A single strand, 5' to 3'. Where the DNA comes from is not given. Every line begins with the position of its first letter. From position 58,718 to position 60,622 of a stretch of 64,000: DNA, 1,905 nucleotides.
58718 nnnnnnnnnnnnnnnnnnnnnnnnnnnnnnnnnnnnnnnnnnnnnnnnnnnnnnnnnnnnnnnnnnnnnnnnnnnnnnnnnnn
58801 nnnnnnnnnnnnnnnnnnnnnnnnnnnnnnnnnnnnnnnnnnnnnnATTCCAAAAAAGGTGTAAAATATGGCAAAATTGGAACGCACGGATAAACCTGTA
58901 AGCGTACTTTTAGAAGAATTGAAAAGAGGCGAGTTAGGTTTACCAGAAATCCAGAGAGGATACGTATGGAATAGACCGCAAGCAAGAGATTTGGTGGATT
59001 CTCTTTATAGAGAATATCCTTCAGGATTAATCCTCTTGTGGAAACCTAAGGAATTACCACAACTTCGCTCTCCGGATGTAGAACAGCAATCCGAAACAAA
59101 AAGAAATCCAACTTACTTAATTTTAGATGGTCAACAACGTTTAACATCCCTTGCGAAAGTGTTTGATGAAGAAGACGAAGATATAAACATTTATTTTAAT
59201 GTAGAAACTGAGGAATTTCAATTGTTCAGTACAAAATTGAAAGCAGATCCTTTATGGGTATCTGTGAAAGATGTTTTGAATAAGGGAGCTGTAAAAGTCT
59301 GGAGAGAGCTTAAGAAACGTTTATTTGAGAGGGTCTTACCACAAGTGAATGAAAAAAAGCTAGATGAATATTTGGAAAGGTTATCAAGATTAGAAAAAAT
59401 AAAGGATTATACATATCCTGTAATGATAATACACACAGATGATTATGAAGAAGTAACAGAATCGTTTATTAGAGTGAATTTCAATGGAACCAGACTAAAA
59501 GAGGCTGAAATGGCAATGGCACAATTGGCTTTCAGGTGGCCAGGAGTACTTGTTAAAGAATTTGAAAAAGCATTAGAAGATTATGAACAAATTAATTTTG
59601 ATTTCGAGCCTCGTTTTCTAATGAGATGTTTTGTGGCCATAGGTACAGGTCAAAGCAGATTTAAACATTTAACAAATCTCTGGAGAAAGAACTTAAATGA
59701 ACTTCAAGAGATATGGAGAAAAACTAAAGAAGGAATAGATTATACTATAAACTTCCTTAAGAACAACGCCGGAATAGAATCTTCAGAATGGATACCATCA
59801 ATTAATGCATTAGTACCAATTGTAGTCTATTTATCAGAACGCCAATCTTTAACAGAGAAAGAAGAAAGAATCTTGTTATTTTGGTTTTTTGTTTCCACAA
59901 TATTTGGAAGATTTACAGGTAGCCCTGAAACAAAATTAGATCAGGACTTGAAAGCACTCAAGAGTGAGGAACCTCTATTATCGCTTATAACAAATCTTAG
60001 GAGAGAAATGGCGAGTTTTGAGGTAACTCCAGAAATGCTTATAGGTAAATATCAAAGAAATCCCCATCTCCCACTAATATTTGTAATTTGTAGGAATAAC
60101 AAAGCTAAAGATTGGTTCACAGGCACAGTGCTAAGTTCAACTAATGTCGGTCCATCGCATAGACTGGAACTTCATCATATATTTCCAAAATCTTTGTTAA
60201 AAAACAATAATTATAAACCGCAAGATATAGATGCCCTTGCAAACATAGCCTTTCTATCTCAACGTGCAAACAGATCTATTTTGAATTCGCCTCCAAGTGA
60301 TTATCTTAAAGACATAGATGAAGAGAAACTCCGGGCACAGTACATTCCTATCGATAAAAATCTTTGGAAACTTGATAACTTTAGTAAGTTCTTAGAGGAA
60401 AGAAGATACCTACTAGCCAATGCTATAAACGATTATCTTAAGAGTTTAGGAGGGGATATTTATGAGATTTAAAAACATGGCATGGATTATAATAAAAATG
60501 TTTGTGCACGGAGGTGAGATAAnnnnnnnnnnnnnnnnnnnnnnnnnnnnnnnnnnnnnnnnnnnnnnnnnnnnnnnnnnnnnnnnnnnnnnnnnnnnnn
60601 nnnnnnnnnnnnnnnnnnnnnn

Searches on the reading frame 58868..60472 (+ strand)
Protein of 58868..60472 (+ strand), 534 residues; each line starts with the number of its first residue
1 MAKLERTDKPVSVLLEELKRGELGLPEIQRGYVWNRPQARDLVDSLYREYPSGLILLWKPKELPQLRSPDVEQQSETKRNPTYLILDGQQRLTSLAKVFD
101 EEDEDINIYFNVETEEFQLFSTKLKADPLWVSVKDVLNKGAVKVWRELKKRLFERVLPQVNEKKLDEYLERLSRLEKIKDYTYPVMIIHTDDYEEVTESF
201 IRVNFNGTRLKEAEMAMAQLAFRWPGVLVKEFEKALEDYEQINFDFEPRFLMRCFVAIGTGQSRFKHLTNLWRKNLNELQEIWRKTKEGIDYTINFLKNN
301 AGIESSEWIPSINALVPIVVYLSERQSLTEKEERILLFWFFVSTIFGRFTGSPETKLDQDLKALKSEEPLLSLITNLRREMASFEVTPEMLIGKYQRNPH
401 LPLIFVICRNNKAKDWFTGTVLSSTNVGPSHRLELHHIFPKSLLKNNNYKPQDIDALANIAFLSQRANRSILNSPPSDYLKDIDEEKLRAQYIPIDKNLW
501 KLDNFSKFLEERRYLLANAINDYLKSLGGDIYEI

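Call 3: search_protein_families(library=pfam, proteins=[window:58868-60472:+], max_evalue=0.01)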
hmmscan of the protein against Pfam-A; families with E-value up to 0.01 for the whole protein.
window:58868-60472:+ (534 aa): 2 families
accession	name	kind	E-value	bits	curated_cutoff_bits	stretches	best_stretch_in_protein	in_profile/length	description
PF03235.19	GmrSD_N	-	1.9e-29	103.7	33.2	1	14-220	4-198/199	GmrSD restriction endonuclease, N-terminal domain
PF07510.16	GmrSD_C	-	0.0051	17.1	23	0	427-505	50-128/138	GmrSD restriction endonucleases, C-terminal domain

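Call 4: search_protein_families(library=ncbifam, proteins=[window:58868-60472:+], max_evalue=0.01)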
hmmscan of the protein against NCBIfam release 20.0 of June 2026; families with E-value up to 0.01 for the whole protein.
window:58868-60472:+ (534 aa): 1 family
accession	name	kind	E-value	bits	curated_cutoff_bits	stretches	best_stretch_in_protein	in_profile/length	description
TIGR03187.1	DGQHR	domain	0.00014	21.7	58.85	0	79-112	95-131/276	DGQHR domain-containing protein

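Call 6: search_protein_families(library=padloc, proteins=[window:58868-60472:+], max_evalue=0.01)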
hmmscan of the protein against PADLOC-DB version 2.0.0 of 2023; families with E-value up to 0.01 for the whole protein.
window:58868-60472:+ (534 aa): 12 families
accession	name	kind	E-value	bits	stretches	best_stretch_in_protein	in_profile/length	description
PDLC04151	HEC-05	-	4.1e-46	155.9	2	123-525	183-594/600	-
PDLC04709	PDC-M55C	-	2e-30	104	1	12-365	18-386/554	-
PDLC04150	HEC-05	-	7e-26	89.2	2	111-524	161-581/583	-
PDLC04152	HEC-05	-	5.9e-16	56.1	2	156-482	195-515/566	-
PDLC04153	HEC-05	-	3.2e-09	33.5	1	14-59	12-57/621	-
PDLC03877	NsnA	-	3.4e-08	31.2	1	6-218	48-198/385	-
PDLC02701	Orf5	-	4.8e-07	26.6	0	426-510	498-584/596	Orf5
PDLC02695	Orf5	-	2.6e-06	24.1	1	9-95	8-91/601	Orf5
PDLC04157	HEC-06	-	0.00013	18.7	1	1-95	1-85/558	-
PDLC04155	HEC-06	-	0.0015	15.1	0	14-94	12-82/562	-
PDLC04027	PD-T4-2_A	-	0.0016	15.5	0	26-102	56-115/363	-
PDLC02690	Orf5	-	0.0022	14.9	1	25-100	12-77/531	Orf5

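Call 9: find_homologous_proteins(query=window:58868-60472:+)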
Query window:58868-60472:+ (534 aa): 7776 proteins with E <= 0.001 among 8000 candidates; the best 120 are listed.
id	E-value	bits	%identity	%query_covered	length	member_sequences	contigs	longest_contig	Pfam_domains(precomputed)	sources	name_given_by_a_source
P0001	0.0e+0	1202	100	100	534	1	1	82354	PF03235.20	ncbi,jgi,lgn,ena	-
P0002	7.8e-275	931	77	99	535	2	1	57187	PF03235.20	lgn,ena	-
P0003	8.4e-275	930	76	99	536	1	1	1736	PF03235.20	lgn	-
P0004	4.6e-266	902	73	100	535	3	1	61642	PF03235.20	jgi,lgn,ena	-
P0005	6.8e-265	898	73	99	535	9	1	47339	PF03235.20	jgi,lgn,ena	-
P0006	5.2e-264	895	73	100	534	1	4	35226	PF03235.20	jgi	jgi:hypothetical protein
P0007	3.6e-252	856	71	99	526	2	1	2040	PF03235.20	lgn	-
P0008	3.5e-250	849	70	99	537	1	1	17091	PF03235.20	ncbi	-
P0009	8.8e-244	828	68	99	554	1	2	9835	PF03235.20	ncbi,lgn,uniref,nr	ncbi:MAG: hypothetical protein Metus_0765 [Candidatus Methanosuratincola subterraneus]|uniref:GmrSD 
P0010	2.8e-243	826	69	100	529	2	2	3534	PF03235.20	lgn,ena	-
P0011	3.8e-243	826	69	99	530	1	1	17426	PF03235.20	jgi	-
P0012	9.0e-242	821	68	99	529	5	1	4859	PF03235.20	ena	-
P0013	1.0e-240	818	69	99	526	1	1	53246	PF03235.20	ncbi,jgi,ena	-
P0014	1.3e-240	818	67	100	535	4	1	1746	PF03235.20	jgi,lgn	-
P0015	3.6e-240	816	68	99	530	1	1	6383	PF03235.20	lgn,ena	-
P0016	3.9e-240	816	68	100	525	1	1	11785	PF03235.20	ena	-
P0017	5.5e-240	816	66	100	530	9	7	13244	PF03235.20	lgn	-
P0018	6.7e-240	815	66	100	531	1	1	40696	PF03235.20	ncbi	-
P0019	1.4e-239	814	66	100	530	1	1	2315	PF03235.20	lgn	-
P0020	1.9e-239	814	67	100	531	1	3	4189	PF03235.20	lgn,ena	-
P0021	2.6e-239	813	67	100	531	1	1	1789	PF03235.20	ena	-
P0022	1.2e-238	811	68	99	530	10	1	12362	PF03235.20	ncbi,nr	ncbi:MAG TPA: hypothetical protein DCK87_00745 [Desulfotomaculum sp.]|nr:hypothetical protein [Desul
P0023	1.4e-238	811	67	100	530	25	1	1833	PF03235.20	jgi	-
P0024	2.0e-238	810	66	100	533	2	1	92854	PF03235.20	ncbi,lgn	-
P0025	7.6e-238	808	67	100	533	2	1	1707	PF03235.20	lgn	-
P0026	8.9e-238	808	66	100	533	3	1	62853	PF03235.20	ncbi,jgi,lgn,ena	-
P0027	1.6e-237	807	66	100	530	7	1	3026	PF03235.20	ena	-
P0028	2.0e-237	807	66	100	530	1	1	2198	PF03235.20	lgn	-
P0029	4.2e-237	806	67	100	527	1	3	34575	PF03235.20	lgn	-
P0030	4.9e-237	806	66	100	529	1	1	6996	PF03235.20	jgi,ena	-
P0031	8.8e-237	805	67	100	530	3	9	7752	PF03235.20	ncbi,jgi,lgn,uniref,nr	ncbi:DUF262 domain-containing protein [Thermosipho sp. (in: thermotogales)]|jgi:hypothetical protein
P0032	1.7e-236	804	67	99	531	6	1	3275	PF03235.20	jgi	-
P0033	3.0e-236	803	67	100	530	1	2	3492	PF03235.20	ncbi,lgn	-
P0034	3.7e-236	803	66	100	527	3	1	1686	PF03235.20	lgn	-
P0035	2.1e-235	800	65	100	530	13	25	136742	PF03235.20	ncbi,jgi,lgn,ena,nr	ncbi:MAG TPA: DUF262 domain-containing protein [Fervidobacterium sp.]|nr:DUF262 domain-containing pr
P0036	3.0e-235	800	67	99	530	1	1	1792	PF03235.20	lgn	-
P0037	6.0e-235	799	66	100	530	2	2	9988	PF03235.20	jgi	-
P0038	9.1e-235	798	67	100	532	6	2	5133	PF03235.20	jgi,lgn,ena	-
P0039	1.0e-234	798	67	99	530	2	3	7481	PF03235.20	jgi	-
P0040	2.0e-234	797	68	99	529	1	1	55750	PF03235.20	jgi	jgi:hypothetical protein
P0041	2.8e-234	797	65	100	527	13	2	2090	PF03235.20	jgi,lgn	-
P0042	7.8e-234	795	67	99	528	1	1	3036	PF03235.20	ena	-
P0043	8.7e-234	795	65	100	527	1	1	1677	PF03235.20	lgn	-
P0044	1.5e-233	794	67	99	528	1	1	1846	PF03235.20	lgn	-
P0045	2.7e-233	793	65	100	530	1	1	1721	PF03235.20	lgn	-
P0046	3.0e-233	793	67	99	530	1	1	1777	PF03235.20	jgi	-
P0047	4.7e-233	793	66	100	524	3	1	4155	PF03235.20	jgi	-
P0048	5.0e-233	793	65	100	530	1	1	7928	PF03235.20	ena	-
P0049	1.5e-232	791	65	100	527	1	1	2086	PF03235.20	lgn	-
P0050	3.0e-232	790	66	99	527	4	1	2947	PF03235.20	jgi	-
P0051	7.1e-232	789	66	100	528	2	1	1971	PF03235.20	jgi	-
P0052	1.8e-231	787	65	99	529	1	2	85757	PF03235.20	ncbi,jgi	jgi:hypothetical protein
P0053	4.2e-231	786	66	99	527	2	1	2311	PF03235.20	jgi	-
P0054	7.0e-231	785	64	100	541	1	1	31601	PF03235.20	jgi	-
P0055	7.7e-231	785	65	100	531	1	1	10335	PF03235.20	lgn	-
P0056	7.8e-231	785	66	99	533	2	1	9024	PF03235.20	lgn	-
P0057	8.0e-231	785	66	99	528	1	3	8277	PF03235.20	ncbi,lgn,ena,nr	ncbi:DUF262 domain-containing protein [Candidatus Bipolaricaulota bacterium]|nr:DUF262 domain-contai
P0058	1.7e-230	784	65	100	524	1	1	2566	PF03235.20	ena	-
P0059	5.2e-230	783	66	99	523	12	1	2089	PF03235.20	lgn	-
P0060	1.4e-229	781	65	99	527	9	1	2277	PF03235.20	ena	-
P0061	2.1e-229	781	65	99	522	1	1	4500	PF03235.20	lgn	-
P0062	4.1e-229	780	65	99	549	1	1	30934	PF03235.20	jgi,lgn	jgi:hypothetical protein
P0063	5.5e-229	779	65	100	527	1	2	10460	PF03235.20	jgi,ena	-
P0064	7.0e-229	779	66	99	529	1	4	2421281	PF03235.20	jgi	jgi:hypothetical protein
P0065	2.6e-228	777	65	99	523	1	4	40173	PF03235.20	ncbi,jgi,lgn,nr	ncbi:DUF262 domain-containing protein [Candidatus Poribacteria bacterium]|nr:DUF262 domain-containin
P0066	9.8e-228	775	65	99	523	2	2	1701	PF03235.20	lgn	-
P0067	4.7e-226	770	64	99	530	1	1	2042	PF03235.20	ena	-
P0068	7.1e-226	769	65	99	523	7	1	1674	PF03235.20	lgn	-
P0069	8.1e-226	769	64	99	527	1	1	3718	PF03235.20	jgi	jgi:hypothetical protein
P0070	1.1e-224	765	64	100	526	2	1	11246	PF03235.20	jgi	-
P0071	5.1e-223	760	61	100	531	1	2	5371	PF03235.20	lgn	-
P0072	4.0e-222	757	64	99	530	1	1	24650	PF03235.20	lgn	-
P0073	1.3e-221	755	63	99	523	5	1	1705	PF03235.20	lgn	-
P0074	1.7e-221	755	64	99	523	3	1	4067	PF03235.20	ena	-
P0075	5.6e-221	753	61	99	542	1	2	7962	PF03235.20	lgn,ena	-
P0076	5.8e-221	753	63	100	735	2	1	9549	PF14088.12,PF03235.20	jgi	jgi:hypothetical protein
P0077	4.7e-219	746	63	99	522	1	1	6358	PF03235.20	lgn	-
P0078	8.3e-218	742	62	99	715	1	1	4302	PF03235.20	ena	-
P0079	8.1e-217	739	70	88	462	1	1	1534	PF03235.20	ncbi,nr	ncbi:MAG TPA: DUF262 domain-containing protein, partial [bacterium (Candidatus Stahlbacteria)]|nr:DU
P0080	2.7e-216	737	61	100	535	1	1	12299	PF03235.20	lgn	-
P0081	2.1e-214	731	63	98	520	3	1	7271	PF03235.20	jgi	-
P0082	6.1e-212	723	63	99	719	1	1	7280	PF03235.20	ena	-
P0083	2.0e-210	718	63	96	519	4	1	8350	PF03235.20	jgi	-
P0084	2.3e-210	718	68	88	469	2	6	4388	PF03235.20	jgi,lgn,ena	-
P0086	1.2e-207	709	60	100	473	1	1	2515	PF03235.20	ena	-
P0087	1.9e-207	708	60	99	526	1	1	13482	PF03235.20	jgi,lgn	jgi:hypothetical protein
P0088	5.7e-206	703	60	99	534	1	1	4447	PF03235.20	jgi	jgi:hypothetical protein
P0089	5.7e-199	680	70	81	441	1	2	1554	PF03235.20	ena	-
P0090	1.7e-197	675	85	65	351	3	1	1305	PF03235.20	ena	-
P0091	2.1e-195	668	57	99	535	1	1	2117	PF03235.20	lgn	-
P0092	3.2e-194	665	66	83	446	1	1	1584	PF03235.20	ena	-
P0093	4.9e-194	664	56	99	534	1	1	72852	PF03235.20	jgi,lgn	-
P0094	1.7e-193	662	57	99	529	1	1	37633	PF03235.20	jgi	-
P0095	3.9e-192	658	55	99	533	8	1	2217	PF03235.20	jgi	-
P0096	4.7e-192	657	69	80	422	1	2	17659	PF03235.20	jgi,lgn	-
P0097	4.8e-192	657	63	85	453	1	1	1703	PF03235.20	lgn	-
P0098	2.2e-191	655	55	100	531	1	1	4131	PF03235.20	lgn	-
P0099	3.6e-191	654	63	85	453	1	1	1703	PF03235.20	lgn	-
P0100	1.2e-188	646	55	100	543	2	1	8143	PF03235.20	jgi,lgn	jgi:hypothetical protein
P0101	2.8e-187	642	53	99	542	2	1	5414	PF03235.20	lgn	-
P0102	6.1e-186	637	52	100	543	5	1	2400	PF03235.20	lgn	-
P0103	5.7e-185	634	51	100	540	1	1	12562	PF03235.20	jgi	-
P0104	8.6e-185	633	64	81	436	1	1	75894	PF03235.20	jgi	jgi:hypothetical protein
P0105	4.8e-184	631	81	64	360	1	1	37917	PF03235.20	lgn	-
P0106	3.2e-183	628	51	100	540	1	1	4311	PF03235.20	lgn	-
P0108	4.5e-181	621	52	99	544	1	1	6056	PF03235.20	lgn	-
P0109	1.2e-179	616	51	99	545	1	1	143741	PF03235.20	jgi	jgi:hypothetical protein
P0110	1.7e-179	616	52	99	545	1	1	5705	PF03235.20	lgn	-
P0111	4.7e-179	614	52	100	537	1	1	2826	PF03235.20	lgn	-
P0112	1.8e-178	613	64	77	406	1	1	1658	PF03235.20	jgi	-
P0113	1.9e-178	612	51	100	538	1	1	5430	PF03235.20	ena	-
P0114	1.6e-177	609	68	75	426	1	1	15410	PF03235.20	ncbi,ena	-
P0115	2.8e-177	609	52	99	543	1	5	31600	PF03235.20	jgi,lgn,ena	-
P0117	7.8e-177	607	53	99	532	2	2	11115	PF03235.20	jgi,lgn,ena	jgi:hypothetical protein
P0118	4.7e-176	605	51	99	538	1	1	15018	PF03235.20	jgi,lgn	-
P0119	2.7e-174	599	51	99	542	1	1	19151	PF03235.20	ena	-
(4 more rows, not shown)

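Call 10: find_encoding_contigs(protein=window:58868-60472:+, flank=10000, max_places=10)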
Protein window:58868-60472:+ (534 aa): 4 contigs read that carry it; 2 places shown.
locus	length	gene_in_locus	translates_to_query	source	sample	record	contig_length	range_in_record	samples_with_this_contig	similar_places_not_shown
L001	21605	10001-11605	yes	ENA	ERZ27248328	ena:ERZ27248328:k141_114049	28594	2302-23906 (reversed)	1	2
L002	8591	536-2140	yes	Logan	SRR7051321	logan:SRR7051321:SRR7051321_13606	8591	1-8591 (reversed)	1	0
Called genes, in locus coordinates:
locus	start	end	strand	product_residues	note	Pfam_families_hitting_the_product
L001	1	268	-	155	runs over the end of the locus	PF27746:Small_heat_shock_put (weak), PF00011:HSP20, PF17886:ArsA_HSP20 (weak)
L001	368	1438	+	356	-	PF04055:Radical_SAM, PF08608:Wyosine_form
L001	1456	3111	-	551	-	PF00750:tRNA-synt_1d, PF05746:DALR_1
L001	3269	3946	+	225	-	PF01269:Fibrillarin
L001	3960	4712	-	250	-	PF00705:PCNA_N, PF02144:Rad1 (weak), PF02747:PCNA_C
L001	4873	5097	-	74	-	-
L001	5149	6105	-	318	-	PF02881:SRP54_N (weak), PF00448:SRP54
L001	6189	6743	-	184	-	-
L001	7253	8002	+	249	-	PF21350:Cas6_I-A, PF01881:Cas_Cas6_C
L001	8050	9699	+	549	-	-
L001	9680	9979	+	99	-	PF18765:Polbeta, PF01909:NTP_transf_2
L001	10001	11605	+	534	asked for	PF03235:GmrSD_N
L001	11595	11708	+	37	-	-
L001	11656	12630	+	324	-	PF01905:DevR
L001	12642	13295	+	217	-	PF09704:Cas_Cas5d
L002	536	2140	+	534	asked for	PF03235:GmrSD_N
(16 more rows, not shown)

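Call 12: find_related_loci(query=A1, collection=genome_contigs, flank=10000)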
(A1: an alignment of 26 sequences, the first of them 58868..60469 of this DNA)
Query A1 (534 aa) in genome_contigs; peptide patterns used: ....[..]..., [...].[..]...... (x = any residue, [..] = any of these).
599 stretches matched a pattern (row limit reached: there are more); 484 encode a relative of the query (tblastn E <= 1e-3); the best 80 are kept; 80 distinct loci.
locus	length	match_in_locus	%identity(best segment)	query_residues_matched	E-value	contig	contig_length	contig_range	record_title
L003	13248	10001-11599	71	1-533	0e+0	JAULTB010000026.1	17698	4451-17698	MAG: Candidatus Methanosuratincola sp. XY_C20_T55_P1_bin.49 NODE_2030_length_17698_cov_17.571647, whole genome shotgun s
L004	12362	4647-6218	68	1-528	0e+0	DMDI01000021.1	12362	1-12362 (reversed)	MAG TPA_asm: Desulfotomaculum sp. isolate UBA9916 contig_24555, whole genome shotgun sequence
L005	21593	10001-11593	66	1-532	0e+0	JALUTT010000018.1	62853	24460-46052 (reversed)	MAG: Anaerolineae bacterium isolate 128-326_maxbin2_scaf2bin.035 128-326_scaffold_131_c2, whole genome shotgun sequence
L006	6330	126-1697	67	1-528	0e+0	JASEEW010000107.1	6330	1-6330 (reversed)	MAG: Thermoplasmatales archaeon isolate Yes46-08 NODE_2191_length_6330_cov_0.254694, whole genome shotgun sequence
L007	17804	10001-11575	67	1-530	0e+0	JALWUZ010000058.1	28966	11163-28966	MAG: Anaerolineae bacterium isolate T2_maxbin2_scaf2bin.042 T2_NODE_1172_length_28966_cov_2.800617, whole genome shotgun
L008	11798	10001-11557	65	1-528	0e+0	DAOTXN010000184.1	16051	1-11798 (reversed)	MAG TPA_asm: Anaerolineae bacterium isolate H21_255 k133_1782713, whole genome shotgun sequence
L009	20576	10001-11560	64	1-529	0e+0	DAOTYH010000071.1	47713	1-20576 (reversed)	MAG TPA_asm: Anaerolineae bacterium isolate H23_319 k115_52001, whole genome shotgun sequence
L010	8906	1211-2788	64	1-533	0e+0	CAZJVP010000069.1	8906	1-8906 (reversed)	MAG TPA_asm: uncultured Thermococci archaeon isolate SRP231805_co4_37 genome assembly, contig: k141_62242, whole genome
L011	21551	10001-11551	51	3-533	7e-176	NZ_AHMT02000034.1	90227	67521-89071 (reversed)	Leptospira alexanderi serovar Manhao 3 str. L 60 ctg1134731470699, whole genome shotgun sequence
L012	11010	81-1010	72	1-316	2e-148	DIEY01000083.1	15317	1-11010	MAG TPA_asm: Bacteroidales bacterium UBA5762 UBA5762_contig_63312, whole genome shotgun sequence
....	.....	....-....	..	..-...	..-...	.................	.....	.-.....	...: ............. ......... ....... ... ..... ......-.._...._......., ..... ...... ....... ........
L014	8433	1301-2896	40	2-526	4e-115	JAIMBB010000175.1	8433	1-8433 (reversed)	MAG: Anaerolineae bacterium isolate HOT.MB2.30 Contig177, whole genome shotgun sequence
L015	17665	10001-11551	39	14-524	2e-112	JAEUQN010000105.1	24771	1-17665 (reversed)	MAG: Blastocatellia bacterium isolate new MAG-252 NODE_105_length_24771_cov_4.796104, whole genome shotgun sequence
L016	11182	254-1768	40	14-526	1e-104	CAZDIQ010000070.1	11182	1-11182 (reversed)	MAG TPA_asm: uncultured Acidimicrobiaceae bacterium isolate SRP344714_co2_149 genome assembly, contig: NODE_15360_length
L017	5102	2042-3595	39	1-526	4e-104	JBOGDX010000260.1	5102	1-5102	MAG: Actinomycetes bacterium isolate SD8021_metabat2.bin.5 NODE_1134_length_5102_cov_1.343920, whole genome shotgun sequ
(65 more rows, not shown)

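Call 14: find_encoding_contigs(protein=P0002, flank=8000, max_places=3)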
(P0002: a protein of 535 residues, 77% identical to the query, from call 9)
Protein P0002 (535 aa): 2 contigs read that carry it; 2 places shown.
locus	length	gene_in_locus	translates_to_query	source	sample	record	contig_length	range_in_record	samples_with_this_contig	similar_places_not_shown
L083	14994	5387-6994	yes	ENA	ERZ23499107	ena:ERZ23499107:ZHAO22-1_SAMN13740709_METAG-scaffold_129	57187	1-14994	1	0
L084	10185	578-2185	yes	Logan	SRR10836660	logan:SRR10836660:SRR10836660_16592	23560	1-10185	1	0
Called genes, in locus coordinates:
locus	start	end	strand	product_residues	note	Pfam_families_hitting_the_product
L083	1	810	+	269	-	?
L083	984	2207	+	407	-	PF00079:Serpin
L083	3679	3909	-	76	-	-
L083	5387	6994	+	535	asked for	PF03235:GmrSD_N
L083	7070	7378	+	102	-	-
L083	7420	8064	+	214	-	-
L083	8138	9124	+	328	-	PF13289:SIR2_2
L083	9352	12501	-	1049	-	PF13091:PLDc_2, PF00176:SNF2-rel_dom (weak), PF04851:ResIII, PF00270:DEAD (faint), PF13401:AAA_22 (faint), PF00271:Helicase_C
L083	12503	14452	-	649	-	PF04055:Radical_SAM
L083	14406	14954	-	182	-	-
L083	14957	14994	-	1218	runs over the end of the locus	PF02384:N6_Mtase (faint), PF20473:MmeI_Mtase, PF07669:Eco57I, PF22837:M_Eco57I_C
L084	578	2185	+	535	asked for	PF03235:GmrSD_N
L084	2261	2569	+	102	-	-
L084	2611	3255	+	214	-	-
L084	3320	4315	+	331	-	PF13289:SIR2_2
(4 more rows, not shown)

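Call 15: find_encoding_contigs(protein=P0004, flank=8000, max_places=3)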
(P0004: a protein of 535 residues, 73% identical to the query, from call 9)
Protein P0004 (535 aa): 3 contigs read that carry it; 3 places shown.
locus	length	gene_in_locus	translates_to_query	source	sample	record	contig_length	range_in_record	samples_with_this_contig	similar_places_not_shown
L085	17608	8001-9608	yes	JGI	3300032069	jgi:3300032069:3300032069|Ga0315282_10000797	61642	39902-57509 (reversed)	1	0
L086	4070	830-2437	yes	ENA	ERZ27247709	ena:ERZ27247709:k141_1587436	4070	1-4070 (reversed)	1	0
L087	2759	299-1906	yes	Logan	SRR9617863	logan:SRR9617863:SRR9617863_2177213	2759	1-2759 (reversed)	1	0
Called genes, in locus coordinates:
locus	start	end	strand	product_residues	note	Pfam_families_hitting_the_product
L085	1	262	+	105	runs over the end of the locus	-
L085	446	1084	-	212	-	-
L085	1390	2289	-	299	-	-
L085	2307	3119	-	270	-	-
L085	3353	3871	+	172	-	-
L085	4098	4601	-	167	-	-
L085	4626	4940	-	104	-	-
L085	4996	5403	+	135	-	PF09079:WHD_Cdc6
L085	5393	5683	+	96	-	PF01022:HTH_5, PF12840:HTH_20 (weak), PF09339:HTH_IclR (weak)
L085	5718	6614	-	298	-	-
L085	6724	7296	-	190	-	-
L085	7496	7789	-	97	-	-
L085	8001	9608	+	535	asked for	PF03235:GmrSD_N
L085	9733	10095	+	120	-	PF28530:DUF8426 (weak)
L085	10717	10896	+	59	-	-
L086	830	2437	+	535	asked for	PF03235:GmrSD_N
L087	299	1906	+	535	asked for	PF03235:GmrSD_N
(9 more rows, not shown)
